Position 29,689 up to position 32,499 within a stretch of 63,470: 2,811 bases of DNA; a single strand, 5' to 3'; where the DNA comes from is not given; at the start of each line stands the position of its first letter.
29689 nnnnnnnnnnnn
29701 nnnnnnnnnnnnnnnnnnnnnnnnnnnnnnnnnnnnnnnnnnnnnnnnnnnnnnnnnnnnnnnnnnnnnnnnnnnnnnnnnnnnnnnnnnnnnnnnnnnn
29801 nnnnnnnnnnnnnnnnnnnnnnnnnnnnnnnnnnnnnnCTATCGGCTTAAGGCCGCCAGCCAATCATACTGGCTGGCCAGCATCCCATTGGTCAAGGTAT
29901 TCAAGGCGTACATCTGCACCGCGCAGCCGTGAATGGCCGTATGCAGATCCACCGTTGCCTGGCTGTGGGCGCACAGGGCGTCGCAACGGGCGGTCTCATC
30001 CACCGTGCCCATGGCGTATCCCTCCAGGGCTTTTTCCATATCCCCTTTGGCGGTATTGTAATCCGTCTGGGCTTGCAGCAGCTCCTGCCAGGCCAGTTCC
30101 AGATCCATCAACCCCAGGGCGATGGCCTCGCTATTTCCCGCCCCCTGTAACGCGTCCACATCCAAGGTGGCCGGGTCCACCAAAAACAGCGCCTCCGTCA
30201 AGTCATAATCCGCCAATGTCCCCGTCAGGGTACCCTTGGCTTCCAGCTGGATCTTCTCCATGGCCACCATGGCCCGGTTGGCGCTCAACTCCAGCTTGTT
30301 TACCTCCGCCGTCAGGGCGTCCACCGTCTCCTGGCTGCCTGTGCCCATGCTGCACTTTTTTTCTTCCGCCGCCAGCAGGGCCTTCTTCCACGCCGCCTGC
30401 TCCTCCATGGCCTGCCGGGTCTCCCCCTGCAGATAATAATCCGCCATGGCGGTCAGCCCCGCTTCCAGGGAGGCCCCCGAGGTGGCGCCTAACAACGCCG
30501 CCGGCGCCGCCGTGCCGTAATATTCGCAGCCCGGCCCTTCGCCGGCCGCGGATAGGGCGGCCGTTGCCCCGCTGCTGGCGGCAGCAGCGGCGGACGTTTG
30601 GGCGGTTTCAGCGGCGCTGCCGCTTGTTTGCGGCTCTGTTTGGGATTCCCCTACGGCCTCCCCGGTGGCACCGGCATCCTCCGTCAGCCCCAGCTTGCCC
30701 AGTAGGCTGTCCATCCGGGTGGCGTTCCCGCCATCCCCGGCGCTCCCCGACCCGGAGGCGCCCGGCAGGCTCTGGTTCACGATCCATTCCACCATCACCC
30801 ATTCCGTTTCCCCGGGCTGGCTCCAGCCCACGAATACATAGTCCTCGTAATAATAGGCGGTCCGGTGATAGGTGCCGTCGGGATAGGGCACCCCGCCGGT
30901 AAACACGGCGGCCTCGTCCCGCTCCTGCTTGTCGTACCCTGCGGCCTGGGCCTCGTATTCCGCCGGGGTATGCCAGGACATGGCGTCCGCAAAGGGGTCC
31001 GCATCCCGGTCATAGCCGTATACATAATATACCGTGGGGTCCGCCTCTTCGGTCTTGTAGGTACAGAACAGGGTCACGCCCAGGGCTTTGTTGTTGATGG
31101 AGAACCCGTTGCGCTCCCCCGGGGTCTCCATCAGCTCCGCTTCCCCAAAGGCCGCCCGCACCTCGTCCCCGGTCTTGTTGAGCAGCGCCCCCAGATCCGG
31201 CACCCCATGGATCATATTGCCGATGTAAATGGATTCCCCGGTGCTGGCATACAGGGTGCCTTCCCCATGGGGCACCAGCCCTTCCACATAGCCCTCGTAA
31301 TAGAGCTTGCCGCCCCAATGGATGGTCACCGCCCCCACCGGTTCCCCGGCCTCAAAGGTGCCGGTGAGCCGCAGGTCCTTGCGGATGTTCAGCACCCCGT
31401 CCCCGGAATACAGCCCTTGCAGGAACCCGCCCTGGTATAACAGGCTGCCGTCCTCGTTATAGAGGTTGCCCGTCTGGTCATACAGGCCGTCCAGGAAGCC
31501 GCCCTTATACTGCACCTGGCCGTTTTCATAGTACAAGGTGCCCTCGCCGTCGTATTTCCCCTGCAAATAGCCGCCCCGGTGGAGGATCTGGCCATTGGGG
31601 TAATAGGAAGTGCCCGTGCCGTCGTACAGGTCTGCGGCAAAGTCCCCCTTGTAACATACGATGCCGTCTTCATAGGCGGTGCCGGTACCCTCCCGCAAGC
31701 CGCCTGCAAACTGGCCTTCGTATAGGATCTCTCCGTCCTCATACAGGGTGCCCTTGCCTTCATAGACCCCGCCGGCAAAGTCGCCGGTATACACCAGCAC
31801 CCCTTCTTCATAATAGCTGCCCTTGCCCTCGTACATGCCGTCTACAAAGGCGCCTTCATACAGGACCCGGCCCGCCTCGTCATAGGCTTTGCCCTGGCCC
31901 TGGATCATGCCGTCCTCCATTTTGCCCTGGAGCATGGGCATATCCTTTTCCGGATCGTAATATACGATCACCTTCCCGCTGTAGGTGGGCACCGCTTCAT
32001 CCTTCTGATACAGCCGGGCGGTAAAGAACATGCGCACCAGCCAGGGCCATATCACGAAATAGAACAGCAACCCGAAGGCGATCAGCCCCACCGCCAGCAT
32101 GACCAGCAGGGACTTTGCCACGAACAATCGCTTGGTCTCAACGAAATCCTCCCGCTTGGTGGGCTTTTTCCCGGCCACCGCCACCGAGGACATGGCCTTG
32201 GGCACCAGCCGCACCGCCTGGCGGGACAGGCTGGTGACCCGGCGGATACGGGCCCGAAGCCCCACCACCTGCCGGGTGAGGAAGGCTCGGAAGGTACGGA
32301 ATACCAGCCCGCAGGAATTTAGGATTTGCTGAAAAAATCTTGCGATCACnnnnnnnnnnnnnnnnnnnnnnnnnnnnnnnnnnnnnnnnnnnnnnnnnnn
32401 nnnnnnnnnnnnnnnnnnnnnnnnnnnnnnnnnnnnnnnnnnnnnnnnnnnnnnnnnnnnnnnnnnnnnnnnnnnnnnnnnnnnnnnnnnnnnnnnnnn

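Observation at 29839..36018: Four membrane/signalling genes embedded inside the CIS structural operon: possible anchoring or trigger module defining a new CIS subtype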

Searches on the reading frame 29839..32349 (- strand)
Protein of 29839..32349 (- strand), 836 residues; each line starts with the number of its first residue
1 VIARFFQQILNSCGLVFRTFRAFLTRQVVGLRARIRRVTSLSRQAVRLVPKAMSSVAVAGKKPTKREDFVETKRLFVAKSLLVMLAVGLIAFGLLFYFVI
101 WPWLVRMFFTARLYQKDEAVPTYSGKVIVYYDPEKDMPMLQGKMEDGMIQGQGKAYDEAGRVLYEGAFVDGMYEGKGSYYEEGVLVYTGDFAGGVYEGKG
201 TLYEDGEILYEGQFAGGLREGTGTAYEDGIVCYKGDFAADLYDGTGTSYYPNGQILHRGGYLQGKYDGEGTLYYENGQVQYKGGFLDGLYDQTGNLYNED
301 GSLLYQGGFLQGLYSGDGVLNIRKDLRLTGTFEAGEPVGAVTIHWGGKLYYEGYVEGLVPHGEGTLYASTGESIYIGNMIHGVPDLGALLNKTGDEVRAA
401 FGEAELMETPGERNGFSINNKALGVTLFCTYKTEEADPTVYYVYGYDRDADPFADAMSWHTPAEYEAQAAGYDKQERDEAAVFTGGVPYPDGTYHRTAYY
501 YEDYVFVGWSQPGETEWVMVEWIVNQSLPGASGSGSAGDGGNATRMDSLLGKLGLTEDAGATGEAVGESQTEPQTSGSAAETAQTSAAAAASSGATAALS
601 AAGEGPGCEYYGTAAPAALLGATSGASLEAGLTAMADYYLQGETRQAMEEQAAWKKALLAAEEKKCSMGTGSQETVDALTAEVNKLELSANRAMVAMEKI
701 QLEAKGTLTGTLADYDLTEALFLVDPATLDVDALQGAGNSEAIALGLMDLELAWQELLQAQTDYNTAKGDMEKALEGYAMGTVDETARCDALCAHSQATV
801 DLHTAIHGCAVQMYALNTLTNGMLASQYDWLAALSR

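Call 4: search_protein_families(library=pfam, proteins=[window:29839-32349:-], max_evalue=0.01)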
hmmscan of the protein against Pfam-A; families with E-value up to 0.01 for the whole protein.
window:29839-32349:- (836 aa): 1 family
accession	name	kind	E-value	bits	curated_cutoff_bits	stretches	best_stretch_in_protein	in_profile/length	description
PF02493.26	MORN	-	2.4e-08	33.9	22.5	0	233-254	1-22/23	MORN repeat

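Call 8: search_solved_structures(query=window:29839-32349:-, max_evalue=1, show_alignments=1)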
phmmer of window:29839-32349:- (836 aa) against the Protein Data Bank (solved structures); distinct sequences matched with E-value up to 1: 33.
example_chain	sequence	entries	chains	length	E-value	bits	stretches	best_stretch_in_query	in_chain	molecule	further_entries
6t6q_AAA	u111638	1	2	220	9.8e-13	50.1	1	139-339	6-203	Membrane occupation and recognition nexus protein MORN1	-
6t69_A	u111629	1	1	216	1.7e-12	49.3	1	141-339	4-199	Membrane occupation and recognition nexus protein MORN1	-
9y6s_8a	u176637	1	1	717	4.2e-10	41.4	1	162-289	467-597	Kinesin-MORN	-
9fqr_MS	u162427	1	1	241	4.6e-10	41.3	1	163-312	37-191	MORN repeat-containing protein 3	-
9e5c_4y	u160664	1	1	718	1.2e-09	39.9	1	187-320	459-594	MORN repeat-containing protein 3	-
6t4d_A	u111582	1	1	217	1.9e-09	39.2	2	163-288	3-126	Morn1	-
7sqc_V0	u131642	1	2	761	4.7e-09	37.9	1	193-365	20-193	FAP266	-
8j07_c1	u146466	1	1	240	7.5e-09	37.3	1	163-314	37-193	MORN repeat-containing protein 3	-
7jts_m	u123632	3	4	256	1.8e-07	32.7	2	186-284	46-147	FAP207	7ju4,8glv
7jrj_F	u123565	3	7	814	8.9e-07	30.4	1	186-320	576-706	Flagellar radial spoke protein 1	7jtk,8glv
7jr9_E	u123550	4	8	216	1.2e-06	30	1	187-307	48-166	Radial spoke protein 10 | Flagellar radial spoke protein 10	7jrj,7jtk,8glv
6t4r_AAA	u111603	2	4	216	3.4e-06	28.5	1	197-325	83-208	MORN repeat-containing protein 1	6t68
9e5c_2a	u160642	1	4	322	5.5e-06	27.8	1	209-335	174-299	RSP1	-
8j07_A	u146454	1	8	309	9.6e-06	27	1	136-287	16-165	Radial spoke head 1 homolog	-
7dmp_A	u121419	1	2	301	2e-05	25.9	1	133-286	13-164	Radial spoke head 1 homolog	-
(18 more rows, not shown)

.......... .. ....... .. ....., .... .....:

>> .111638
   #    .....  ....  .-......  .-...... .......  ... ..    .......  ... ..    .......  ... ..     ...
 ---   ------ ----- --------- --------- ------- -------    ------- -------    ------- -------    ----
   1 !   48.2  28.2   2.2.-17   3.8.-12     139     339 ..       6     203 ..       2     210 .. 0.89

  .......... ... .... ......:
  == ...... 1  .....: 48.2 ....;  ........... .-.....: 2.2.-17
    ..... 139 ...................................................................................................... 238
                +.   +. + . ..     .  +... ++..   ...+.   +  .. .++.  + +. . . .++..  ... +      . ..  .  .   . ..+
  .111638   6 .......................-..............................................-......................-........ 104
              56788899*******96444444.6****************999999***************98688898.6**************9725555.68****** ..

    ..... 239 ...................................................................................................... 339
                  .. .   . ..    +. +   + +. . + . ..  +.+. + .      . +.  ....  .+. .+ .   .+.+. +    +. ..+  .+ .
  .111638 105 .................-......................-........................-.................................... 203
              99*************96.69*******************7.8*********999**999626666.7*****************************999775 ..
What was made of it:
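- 31210..32019 (-): d residues 111-380: MORN beta-hairpin array, predicted to lie outside the membrane. PDB MORN1 at E 1e-12 (call 8).
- On MORN repeat protein (gene d): MORN1 at E 1e-12 (call 8).
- Checked: MORN matches MORN1 at E 1e-12 (call 8).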

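Call 55: find_homologous_proteins(query=window:29839-32349:-, max_evalue=0.001)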
Query window:29839-32349:- (836 aa): 147 proteins with E <= 0.001 among 8000 candidates; the best 120 are listed.
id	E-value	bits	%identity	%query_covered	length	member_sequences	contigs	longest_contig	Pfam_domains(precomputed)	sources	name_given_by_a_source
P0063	0.0e+0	1797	95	100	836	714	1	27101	PF02493.27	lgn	-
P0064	0.0e+0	1691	90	100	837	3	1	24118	PF02493.27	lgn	-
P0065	0.0e+0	1326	68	100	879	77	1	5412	PF02493.27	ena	-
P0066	0.0e+0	1187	64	100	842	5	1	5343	PF02493.27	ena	-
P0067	0.0e+0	1160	63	100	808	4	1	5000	PF02493.27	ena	-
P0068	0.0e+0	1070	64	64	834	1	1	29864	PF02493.27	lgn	-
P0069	0.0e+0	1032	59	100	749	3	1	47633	PF02493.27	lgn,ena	-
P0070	4.4e-293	992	92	59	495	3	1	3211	-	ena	-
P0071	2.1e-277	941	54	99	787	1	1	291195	PF02493.27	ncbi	-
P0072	9.4e-252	856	51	99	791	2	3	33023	PF02493.27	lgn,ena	-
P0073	2.2e-248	845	50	100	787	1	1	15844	PF02493.27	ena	-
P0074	8.3e-218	743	46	100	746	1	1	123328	PF02493.27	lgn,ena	-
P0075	1.2e-210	720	43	99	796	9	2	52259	PF02493.27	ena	-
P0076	3.3e-200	685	40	99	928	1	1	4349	PF02493.27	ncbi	-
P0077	9.1e-197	674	39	99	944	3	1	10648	PF02493.27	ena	-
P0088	7.0e-148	512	33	99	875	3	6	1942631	PF02493.27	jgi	-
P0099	1.5e-135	471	30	99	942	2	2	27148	PF02493.27,PF02321.24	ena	-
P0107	1.2e-128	448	31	99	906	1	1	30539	PF02493.27,PF02321.24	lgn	-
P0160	1.3e-88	316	29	99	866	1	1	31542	PF02493.27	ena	-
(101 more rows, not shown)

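Call 56: find_encoding_contigs(protein=P0088, flank=10000, max_places=1)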
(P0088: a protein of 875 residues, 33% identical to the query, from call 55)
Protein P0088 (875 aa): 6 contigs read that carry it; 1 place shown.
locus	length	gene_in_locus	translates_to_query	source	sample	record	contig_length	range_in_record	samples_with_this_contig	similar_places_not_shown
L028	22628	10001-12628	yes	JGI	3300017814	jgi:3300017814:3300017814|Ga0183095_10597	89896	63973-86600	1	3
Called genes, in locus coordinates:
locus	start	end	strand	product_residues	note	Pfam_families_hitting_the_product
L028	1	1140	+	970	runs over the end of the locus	-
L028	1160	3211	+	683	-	-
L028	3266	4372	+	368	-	-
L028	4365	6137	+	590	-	-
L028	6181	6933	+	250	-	-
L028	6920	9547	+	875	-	-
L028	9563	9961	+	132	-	-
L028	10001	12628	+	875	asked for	PF02493:MORN (faint)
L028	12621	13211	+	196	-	PF14065:Pvc16_N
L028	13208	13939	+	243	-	-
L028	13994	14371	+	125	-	PF14107:DUF4280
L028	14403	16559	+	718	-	PF22977:WHD, PF13191:AAA_16 (faint), PF20720:nSTAND3 (faint), PF05496:RuvB_N (weak), PF00004:AAA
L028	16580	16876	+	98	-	PF01740:STAS, PF13466:STAS_2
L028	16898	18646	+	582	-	PF01554:MatE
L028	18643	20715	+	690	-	PF00672:HAMP (weak), PF07228:SpoIIE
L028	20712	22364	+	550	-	PF07228:SpoIIE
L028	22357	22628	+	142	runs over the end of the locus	PF13581:HATPase_c_2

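Call 57: find_encoding_contigs(protein=P0160, flank=10000, max_places=1)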
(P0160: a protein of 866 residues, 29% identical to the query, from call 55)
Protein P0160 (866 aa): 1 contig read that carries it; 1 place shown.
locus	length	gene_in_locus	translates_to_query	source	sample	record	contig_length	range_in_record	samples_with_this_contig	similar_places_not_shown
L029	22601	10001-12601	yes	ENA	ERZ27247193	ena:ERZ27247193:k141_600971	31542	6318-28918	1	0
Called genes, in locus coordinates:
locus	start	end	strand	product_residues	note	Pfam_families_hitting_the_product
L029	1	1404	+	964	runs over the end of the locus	-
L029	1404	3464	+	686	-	-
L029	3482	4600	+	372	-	-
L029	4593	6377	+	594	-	-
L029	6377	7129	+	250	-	-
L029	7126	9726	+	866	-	-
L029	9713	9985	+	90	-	-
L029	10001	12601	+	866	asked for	PF02493:MORN (faint)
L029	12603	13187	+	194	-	PF14065:Pvc16_N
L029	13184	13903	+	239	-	-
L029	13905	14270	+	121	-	PF14107:DUF4280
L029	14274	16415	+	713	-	PF22977:WHD, PF13401:AAA_22 (faint), PF00004:AAA, PF05496:RuvB_N (faint)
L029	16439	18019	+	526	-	PF07228:SpoIIE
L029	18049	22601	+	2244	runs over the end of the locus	-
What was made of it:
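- Loci at only 29-33% identity of (d) keep the same order (calls 56, 57).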

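Call 65: search_protein_families(library=ncbifam, proteins=[window:29839-32349:-], max_evalue=0.01)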
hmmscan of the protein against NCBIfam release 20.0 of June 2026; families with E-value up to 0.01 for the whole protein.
window:29839-32349:- (836 aa): 1 family
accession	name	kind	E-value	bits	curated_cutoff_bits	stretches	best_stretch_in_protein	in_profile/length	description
NF033566.1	adhes_LIC20035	equivalog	3e-05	23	250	1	244-309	277-341/434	LIC20035 family adhesin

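Call 68: predict_structure(alignment_id=A2)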
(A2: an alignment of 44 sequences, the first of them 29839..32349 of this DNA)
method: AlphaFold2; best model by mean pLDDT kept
length: 836 residues; sequences in the alignment: 44
mean_pLDDT: 83.8   pTM: 0.60
mean pLDDT of the five models: 83.8, 83.7, 83.5, 82.3, 82.1
residues with pLDDT >= 90: 494; 70-90: 191; 50-70: 59; < 50: 92
segments of 3 or more residues with pLDDT < 50: 39-76, 531-538, 559-603
pLDDT, mean of each block of 10 residues (from residue 1): 59 63 67 53 45 42 40 50 75 79 75 84 86 87 88 90 92 93 93 94 93 95 94 96 96 95 96 96 96 96 96 96 94 95 95 95 96 95 93 94 93 86 95 86 94 90 92 94 89 95 94 94 78 43 85 72 36 39 35 32 64 86 81 95 95 94 90 94 96 96 89 91 91 88 93 96 94 90 90 95 96 93 87 76
secondary structure, 60 per line:
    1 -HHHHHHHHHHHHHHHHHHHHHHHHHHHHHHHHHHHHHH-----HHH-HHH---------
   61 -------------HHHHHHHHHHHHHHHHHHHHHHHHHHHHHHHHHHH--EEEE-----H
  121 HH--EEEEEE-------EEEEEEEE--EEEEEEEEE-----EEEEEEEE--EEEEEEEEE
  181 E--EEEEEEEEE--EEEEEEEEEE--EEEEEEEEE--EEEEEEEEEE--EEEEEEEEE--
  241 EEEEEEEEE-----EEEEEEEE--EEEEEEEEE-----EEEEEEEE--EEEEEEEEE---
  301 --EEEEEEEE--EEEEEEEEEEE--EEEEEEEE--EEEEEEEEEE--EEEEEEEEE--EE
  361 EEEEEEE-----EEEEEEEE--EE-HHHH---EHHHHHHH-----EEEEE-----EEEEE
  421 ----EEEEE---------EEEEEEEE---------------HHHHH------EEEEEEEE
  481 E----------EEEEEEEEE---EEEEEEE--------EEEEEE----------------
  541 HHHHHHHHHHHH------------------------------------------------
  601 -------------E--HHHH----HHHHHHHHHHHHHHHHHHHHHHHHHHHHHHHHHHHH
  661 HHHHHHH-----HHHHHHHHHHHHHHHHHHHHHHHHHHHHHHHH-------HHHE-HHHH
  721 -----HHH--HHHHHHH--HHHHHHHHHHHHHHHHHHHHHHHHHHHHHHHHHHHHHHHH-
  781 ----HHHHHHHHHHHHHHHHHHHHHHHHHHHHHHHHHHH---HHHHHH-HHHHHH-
elements in order (helices of 4 or more, strands of 3 or more residues): H2-39 H74-108 E111-114 E125-130 E138-145 E148-156 E162-169 E172-181 E184-192 E195-204 E207-215 E218-227 E230-238 E241-249 E255-262 E265-273 E279-286 E289-297 E303-310 E313-323 E326-333 E336-345 E348-356 E359-367 E373-380 H386-389 H394-400 E406-410 E416-420 E425-429 E439-446 H462-466 E473-481 E492-500 E504-510 E519-524 H541-552 H617-620 H625-667 H673-704 H717-720 H731-737 H740-779 H785-819 H823-828 H830-835
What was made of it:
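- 29839..32349 (-): Gene d: 836-aa bitopic protein. AF2 pLDDT 84 (call 68).
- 31210..32019 (-): The hairpins are listed in call 68.
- On TolC / outer membrane efflux protein (gene d C-terminus): The model has no beta-barrel segment (call 68).
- Checked: The model shows about 11-12 beta-hairpins over residues 111-380 (call 68).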

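Call 71: search_protein_families(library=pfam, proteins=[P0099, P0107], max_evalue=1)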
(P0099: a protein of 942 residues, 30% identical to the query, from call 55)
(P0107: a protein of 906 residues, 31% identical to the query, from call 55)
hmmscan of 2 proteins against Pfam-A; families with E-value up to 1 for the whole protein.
P0099 (942 aa): 4 families
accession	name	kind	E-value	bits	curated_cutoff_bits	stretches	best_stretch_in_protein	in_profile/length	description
PF02493.26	MORN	-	3.5e-21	74.2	22.5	7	301-323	1-23/23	MORN repeat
PF09321.15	DUF1978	-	0.0072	16.1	25.4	1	700-754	178-230/244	Domain of unknown function (DUF1978)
PF20990.2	DUF2207_C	-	0.17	12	33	1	19-101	78-160/247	Predicted membrane protein (DUF2207) C-terminal domain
PF15938.10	DUF4750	-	0.27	11.4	27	0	81-107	9-38/54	Domain of unknown function (DUF4750)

P0107 (906 aa): 4 families
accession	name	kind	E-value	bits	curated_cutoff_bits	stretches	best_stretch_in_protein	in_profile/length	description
PF02493.26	MORN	-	1.7e-22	78.3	22.5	8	301-323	1-23/23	MORN repeat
PF20990.2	DUF2207_C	-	0.16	12.1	33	1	21-101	80-160/247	Predicted membrane protein (DUF2207) C-terminal domain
PF15938.10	DUF4750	-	0.17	12.1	27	1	84-107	14-38/54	Domain of unknown function (DUF4750)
PF02321.23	OEP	-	0.92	9.7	22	1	747-836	86-175/187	Outer membrane efflux protein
